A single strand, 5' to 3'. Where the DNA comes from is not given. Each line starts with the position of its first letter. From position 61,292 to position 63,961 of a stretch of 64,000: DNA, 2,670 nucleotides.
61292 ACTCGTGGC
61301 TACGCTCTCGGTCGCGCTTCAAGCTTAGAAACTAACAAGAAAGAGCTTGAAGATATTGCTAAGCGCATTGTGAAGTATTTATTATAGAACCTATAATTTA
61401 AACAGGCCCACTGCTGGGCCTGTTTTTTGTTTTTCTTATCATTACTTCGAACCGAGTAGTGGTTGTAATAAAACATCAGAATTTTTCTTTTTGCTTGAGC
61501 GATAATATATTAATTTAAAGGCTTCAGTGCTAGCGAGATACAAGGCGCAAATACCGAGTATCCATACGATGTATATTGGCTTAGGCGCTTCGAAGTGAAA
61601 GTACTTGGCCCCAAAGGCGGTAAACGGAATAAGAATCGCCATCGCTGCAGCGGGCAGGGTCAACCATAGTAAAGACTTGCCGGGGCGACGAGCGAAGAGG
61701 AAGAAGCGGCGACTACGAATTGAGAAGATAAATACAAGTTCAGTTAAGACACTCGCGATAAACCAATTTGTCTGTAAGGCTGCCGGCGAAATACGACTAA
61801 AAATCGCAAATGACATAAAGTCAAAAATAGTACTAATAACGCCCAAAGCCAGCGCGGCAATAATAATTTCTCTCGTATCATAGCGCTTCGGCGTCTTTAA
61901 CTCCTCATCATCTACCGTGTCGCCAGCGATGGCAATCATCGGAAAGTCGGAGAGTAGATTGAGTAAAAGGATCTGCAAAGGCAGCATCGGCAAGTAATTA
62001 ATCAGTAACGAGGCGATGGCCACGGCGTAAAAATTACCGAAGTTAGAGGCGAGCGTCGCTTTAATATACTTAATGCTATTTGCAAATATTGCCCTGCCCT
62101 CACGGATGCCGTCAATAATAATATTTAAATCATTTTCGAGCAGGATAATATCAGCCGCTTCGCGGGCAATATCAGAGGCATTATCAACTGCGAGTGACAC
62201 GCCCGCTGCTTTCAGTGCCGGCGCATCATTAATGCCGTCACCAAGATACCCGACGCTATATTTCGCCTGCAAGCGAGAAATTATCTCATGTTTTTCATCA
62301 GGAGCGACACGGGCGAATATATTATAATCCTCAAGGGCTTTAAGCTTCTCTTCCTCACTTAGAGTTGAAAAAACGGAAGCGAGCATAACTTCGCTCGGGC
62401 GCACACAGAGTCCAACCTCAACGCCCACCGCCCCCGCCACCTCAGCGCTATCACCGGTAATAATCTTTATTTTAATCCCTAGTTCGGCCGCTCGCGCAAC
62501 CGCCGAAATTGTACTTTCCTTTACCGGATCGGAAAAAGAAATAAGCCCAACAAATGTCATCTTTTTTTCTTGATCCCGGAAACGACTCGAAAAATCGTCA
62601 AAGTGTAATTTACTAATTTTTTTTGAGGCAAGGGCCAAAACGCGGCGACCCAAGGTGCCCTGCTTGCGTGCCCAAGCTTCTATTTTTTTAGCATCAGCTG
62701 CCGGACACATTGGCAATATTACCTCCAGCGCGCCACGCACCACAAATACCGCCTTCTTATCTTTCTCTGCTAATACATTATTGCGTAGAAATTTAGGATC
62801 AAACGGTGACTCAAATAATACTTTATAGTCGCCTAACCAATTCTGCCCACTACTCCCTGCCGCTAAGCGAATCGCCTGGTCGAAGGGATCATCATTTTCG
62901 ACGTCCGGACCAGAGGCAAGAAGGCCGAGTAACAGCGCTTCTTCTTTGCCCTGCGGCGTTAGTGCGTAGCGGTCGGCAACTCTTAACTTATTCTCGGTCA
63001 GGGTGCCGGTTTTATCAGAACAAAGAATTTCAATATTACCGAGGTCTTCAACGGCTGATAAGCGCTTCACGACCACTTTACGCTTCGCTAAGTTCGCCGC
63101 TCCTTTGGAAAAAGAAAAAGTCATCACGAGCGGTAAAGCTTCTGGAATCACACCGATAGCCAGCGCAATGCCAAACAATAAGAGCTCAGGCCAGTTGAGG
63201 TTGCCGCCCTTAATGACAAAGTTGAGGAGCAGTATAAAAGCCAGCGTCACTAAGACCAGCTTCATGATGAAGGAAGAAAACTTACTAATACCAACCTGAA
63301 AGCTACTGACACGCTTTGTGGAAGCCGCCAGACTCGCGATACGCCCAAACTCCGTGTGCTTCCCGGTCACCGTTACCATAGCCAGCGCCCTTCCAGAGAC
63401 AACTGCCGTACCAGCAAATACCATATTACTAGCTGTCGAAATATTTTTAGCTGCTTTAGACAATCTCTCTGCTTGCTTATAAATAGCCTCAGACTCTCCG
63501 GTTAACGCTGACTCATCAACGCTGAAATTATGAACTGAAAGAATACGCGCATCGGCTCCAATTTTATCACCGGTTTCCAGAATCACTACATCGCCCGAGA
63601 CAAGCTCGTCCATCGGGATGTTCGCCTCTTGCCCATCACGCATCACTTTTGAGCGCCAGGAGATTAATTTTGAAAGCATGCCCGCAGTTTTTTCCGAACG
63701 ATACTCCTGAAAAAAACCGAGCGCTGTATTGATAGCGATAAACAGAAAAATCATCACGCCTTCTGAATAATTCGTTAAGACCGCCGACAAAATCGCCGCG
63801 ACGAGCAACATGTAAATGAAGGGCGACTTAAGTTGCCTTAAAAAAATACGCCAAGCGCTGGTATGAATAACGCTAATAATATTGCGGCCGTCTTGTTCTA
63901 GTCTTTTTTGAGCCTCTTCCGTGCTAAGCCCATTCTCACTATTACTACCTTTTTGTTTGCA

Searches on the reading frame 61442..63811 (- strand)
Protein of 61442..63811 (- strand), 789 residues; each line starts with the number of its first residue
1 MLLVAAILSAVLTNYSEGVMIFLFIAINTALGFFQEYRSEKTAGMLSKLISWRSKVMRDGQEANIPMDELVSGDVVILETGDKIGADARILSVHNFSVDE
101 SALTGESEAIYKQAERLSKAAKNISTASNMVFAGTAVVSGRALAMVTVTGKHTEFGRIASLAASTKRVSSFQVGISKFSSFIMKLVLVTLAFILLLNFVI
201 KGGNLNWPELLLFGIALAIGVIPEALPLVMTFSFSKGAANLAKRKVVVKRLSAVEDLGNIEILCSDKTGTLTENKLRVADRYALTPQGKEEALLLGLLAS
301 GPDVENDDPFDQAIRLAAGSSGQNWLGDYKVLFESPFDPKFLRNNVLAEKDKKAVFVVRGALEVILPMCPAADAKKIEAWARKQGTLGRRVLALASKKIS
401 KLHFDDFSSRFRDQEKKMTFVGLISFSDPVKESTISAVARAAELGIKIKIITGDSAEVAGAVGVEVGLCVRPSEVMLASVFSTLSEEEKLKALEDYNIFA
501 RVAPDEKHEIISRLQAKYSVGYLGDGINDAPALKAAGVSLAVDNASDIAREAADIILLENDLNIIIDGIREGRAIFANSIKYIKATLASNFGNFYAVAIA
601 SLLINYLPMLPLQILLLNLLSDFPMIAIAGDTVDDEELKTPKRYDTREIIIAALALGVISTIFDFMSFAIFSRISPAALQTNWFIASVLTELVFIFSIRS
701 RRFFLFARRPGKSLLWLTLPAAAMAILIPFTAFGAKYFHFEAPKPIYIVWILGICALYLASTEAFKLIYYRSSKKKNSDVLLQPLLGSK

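Call 23: search_protein_families(library=pfam, max_evalue=0.001, proteins=[window:61442-63811:-])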
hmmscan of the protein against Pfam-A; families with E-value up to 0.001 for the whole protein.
window:61442-63811:- (789 aa): 4 families
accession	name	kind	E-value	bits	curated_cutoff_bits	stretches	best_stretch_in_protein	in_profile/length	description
PF00122.25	E1-E2_ATPase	-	5.3e-47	160.1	28.1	1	51-244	4-181/181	E1-E2 ATPase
PF00689.26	Cation_ATPase_C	-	7.8e-21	75.1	27.3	1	607-768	2-175/175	Cation transporting ATPase, C-terminus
PF00702.32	Hydrolase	-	9.2e-14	52.7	26.4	1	262-537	3-191/191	haloacid dehalogenase-like hydrolase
PF08282.18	Hydrolase_3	-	9.4e-07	29.2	20.9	1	523-562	209-248/255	haloacid dehalogenase-like hydrolase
